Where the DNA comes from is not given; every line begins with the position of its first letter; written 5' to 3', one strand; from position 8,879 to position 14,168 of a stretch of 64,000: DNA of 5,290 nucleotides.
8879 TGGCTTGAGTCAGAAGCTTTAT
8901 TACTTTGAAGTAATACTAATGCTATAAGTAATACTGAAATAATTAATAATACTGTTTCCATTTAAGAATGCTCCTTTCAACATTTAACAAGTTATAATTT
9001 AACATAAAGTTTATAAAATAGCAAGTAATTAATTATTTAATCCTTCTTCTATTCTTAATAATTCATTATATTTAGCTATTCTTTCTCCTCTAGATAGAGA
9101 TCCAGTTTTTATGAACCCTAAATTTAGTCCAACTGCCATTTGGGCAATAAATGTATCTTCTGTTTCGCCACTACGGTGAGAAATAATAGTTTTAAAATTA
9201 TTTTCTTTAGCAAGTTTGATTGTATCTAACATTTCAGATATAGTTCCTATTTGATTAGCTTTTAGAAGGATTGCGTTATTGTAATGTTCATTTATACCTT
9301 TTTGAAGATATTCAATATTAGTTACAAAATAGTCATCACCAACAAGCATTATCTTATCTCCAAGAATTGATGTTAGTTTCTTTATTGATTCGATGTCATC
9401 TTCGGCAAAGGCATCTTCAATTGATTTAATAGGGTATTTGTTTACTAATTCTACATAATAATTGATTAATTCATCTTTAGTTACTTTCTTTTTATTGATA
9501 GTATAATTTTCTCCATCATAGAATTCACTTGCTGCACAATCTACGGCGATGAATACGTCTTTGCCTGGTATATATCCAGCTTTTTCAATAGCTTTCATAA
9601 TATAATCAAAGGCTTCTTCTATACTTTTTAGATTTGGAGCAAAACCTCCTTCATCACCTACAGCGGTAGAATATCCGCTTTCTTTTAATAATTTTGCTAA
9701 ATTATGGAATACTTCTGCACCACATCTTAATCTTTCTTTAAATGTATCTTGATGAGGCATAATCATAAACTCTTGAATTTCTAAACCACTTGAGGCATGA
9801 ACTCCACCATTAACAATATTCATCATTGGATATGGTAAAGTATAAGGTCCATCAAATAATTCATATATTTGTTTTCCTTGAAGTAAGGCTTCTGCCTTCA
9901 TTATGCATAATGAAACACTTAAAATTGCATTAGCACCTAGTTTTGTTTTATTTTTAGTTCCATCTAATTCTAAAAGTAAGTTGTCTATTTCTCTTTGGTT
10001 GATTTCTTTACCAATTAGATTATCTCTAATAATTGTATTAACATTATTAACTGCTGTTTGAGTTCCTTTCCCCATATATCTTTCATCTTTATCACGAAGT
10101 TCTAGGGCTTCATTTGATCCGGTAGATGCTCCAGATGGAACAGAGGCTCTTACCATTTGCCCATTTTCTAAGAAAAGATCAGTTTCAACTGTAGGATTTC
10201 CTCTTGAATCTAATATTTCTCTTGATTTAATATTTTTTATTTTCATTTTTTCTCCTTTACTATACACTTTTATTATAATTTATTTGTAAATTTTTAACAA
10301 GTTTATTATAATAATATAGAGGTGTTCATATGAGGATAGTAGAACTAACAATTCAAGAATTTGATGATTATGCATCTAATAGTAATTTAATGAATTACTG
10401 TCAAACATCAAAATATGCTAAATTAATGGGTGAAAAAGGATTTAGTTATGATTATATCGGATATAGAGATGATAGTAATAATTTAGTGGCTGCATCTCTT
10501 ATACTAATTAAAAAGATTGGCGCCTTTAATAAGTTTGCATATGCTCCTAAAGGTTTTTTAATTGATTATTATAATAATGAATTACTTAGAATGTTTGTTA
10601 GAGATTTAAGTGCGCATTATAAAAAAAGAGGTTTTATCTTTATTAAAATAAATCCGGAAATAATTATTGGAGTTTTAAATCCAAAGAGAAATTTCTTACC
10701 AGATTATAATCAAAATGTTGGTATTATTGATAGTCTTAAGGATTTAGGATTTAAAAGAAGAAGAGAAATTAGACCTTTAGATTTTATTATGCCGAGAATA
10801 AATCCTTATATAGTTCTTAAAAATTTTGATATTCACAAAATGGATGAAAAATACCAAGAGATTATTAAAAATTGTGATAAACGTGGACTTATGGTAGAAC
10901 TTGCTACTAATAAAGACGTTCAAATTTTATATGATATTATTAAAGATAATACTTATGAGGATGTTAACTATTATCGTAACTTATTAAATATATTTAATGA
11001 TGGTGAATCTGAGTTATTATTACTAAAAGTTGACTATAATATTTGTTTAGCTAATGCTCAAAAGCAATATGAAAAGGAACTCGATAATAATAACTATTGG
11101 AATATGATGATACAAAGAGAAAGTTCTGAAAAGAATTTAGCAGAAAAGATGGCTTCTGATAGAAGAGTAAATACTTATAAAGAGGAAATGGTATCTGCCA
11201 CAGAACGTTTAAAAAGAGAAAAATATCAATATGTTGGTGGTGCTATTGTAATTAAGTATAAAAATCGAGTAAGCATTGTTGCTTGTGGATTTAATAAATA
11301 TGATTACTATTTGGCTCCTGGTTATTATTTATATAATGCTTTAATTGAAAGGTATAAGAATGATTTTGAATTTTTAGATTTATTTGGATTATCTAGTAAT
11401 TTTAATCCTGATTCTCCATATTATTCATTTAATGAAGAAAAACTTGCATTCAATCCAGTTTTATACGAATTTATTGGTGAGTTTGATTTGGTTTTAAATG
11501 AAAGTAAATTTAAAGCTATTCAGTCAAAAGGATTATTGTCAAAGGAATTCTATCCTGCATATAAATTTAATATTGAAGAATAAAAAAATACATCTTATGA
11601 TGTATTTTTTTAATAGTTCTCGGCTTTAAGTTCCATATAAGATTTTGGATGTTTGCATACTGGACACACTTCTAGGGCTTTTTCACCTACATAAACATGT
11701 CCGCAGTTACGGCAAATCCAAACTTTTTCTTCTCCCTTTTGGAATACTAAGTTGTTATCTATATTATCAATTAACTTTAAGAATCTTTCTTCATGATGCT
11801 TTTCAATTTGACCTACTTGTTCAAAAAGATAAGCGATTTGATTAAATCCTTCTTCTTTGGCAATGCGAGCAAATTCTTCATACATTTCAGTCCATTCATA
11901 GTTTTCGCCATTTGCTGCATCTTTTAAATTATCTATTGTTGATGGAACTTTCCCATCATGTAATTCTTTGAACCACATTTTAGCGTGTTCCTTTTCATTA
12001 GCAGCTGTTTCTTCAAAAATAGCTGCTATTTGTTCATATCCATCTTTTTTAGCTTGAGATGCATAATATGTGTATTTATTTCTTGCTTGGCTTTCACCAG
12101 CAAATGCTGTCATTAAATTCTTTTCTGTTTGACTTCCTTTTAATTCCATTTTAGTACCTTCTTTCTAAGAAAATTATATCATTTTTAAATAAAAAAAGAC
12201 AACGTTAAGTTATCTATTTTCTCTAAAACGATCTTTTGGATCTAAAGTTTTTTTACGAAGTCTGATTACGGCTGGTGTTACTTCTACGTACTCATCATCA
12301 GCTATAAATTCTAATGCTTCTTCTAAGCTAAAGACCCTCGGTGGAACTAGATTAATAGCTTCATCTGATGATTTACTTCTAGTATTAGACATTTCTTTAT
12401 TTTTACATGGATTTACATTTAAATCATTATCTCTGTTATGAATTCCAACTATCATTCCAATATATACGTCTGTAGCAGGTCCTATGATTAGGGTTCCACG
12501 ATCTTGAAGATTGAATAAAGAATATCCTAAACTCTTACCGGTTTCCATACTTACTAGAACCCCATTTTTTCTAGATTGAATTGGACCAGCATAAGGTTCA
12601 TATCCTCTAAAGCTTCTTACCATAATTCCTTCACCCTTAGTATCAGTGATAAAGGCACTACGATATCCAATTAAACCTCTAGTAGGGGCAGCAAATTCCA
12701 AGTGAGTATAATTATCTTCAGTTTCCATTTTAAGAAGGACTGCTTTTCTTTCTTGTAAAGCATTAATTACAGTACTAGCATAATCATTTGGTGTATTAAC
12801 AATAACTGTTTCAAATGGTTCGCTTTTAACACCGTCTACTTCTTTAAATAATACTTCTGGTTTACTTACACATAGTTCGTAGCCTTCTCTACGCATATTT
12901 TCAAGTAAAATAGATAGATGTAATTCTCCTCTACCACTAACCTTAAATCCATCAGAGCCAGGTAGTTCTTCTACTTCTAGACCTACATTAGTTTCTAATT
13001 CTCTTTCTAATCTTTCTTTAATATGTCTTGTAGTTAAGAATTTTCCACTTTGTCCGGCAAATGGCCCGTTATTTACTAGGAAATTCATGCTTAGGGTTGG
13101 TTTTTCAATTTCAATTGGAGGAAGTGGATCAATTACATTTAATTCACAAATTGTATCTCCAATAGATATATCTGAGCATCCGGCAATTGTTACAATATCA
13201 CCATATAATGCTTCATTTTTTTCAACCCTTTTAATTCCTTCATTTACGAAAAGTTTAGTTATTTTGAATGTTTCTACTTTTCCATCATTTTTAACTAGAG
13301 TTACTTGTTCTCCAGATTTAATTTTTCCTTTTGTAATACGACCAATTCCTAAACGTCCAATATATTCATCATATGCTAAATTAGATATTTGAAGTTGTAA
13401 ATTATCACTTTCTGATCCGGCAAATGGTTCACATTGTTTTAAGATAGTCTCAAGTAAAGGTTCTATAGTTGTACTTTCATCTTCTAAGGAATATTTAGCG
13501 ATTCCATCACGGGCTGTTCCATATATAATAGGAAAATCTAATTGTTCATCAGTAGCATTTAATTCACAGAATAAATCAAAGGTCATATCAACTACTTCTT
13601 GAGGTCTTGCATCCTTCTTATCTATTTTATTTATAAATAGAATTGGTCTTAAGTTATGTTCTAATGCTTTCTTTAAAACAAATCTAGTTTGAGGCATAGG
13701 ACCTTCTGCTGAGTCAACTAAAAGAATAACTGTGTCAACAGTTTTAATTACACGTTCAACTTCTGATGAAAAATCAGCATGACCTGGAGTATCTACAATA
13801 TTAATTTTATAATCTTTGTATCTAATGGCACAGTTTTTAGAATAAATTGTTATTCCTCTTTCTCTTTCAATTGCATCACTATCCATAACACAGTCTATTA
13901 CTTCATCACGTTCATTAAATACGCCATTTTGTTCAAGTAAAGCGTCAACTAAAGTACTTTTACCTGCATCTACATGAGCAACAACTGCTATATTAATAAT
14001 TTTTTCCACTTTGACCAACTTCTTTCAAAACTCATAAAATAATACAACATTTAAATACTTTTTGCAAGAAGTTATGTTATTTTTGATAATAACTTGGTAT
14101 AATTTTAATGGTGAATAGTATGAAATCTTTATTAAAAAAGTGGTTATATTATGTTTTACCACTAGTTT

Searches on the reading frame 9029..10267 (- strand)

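Call 34: search_protein_families(library=pfam, proteins=[window:9029-10267:-], max_evalue=0.00001)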
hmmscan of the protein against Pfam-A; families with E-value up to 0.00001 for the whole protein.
window:9029-10267:- (412 aa): 2 families
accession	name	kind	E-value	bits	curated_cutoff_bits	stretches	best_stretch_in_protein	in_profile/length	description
PF00113.28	Enolase_C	-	2.7e-108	362.2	21.5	1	142-411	2-282/296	Enolase, C-terminal TIM barrel domain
PF03952.21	Enolase_N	-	1e-49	168.5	35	1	10-136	1-129/131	Enolase, N-terminal domain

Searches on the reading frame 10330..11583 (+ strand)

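Call 34: search_protein_families(library=pfam, proteins=[window:10330-11583:+], max_evalue=0.00001)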
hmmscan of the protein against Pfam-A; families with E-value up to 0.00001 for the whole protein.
window:10330-11583:+ (417 aa): 1 family
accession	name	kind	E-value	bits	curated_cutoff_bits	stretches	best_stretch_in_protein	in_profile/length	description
PF02388.22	FemAB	-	6.2e-45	154.2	24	1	6-398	1-402/406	FemAB family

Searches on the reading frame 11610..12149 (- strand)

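Call 34: search_protein_families(library=pfam, proteins=[window:11610-12149:-], max_evalue=0.00001)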
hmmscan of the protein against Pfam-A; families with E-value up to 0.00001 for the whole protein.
window:11610-12149:- (179 aa): 3 families
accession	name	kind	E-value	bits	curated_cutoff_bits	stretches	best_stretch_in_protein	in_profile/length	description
PF02915.23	Rubrerythrin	-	6.3e-28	98.3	22.8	1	10-126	1-136/137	Rubrerythrin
PF21349.2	RUBY_RBDX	-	1.6e-12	47.1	26.5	1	144-173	1-30/30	Rubrerythrin, rubredoxin-like domain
PF00210.30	Ferritin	-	8.9e-06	26.1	24.5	0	10-131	2-140/142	Ferritin-like domain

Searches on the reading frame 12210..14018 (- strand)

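Call 34: search_protein_families(library=pfam, proteins=[window:12210-14018:-], max_evalue=0.00001)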
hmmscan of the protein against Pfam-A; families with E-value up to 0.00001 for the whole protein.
window:12210-14018:- (602 aa): 6 families
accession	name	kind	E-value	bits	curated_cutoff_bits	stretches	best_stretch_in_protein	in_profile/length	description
PF00009.33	GTP_EFTU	-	2.7e-54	184.1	26.5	1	5-195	1-185/188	Elongation factor Tu GTP binding domain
PF21018.2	BipA_C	-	2.7e-46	156.3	23.8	1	485-593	1-109/110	TypA/BipA C-terminal domain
PF00679.30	EFG_C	-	2.5e-19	69.5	27.9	1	399-483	3-88/89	Elongation factor G C-terminus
PF03144.31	GTP_EFTU_D2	-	5.4e-12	46.4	30.3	1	221-291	1-73/73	Elongation factor Tu domain 2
PF01926.29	MMR_HSR1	-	1.4e-08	35.2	21.9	1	10-131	2-113/113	50S ribosome-binding GTPase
PF22042.2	EF-G_D2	-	4.6e-08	33.5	27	1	211-292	6-83/84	Elongation factor G domain 2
